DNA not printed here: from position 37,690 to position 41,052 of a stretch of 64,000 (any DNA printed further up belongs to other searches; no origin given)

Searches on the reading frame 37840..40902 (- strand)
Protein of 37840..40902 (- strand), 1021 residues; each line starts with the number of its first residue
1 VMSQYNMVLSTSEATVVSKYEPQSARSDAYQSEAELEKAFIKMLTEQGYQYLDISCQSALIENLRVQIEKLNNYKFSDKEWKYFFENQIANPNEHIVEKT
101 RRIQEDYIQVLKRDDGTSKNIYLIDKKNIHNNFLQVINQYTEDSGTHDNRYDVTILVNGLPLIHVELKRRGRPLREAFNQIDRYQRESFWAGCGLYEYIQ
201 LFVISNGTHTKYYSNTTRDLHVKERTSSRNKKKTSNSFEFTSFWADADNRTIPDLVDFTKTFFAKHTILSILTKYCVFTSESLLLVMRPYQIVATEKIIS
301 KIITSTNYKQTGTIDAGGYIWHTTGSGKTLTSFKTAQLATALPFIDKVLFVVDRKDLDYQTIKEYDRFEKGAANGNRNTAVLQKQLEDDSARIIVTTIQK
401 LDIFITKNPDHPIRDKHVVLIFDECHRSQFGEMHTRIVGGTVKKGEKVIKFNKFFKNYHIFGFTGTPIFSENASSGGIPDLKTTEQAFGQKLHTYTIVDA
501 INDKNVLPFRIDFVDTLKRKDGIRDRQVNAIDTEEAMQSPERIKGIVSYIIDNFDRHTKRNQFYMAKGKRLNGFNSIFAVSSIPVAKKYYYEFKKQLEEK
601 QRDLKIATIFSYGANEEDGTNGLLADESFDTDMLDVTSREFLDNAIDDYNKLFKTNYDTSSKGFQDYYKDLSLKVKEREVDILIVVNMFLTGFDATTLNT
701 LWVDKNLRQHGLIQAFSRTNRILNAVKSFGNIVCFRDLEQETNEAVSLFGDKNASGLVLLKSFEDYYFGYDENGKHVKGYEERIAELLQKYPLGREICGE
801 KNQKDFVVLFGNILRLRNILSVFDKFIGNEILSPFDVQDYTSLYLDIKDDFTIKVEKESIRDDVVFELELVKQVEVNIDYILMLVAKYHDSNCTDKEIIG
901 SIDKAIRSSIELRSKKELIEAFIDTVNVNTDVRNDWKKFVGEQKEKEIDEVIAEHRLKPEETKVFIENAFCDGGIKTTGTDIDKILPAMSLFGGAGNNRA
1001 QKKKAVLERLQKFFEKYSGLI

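Call 10: search_protein_families(library=pfam, proteins=[window:37840-40902:-], max_evalue=0.01)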
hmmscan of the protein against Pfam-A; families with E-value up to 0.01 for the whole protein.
window:37840-40902:- (1021 aa): 6 families
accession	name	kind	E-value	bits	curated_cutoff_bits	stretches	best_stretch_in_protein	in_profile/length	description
PF12008.13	EcoR124_C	-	5.6e-64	216.7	23.1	1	758-1017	1-260/260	Type I restriction and modification enzyme - subunit R C terminal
PF22679.2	T1R_D3-like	-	2.9e-60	203.7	27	1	573-737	2-158/158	Type I restriction enzyme subunit R domain 3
PF18766.7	SWI2_SNF2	-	2.8e-50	171.5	26.7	1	290-529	1-209/221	SWI2/SNF2 ATPase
PF04313.20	HSDR_N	-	3.7e-46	157.9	25.1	1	30-219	1-196/198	Type I restriction enzyme R protein N terminus (HSDR_N)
PF04851.21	ResIII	-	6.3e-35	121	22.5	1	286-468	3-163/164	Type III restriction enzyme, res subunit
PF00270.35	DEAD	-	2.2e-06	28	26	1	323-431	22-132/167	DEAD/DEAH box helicase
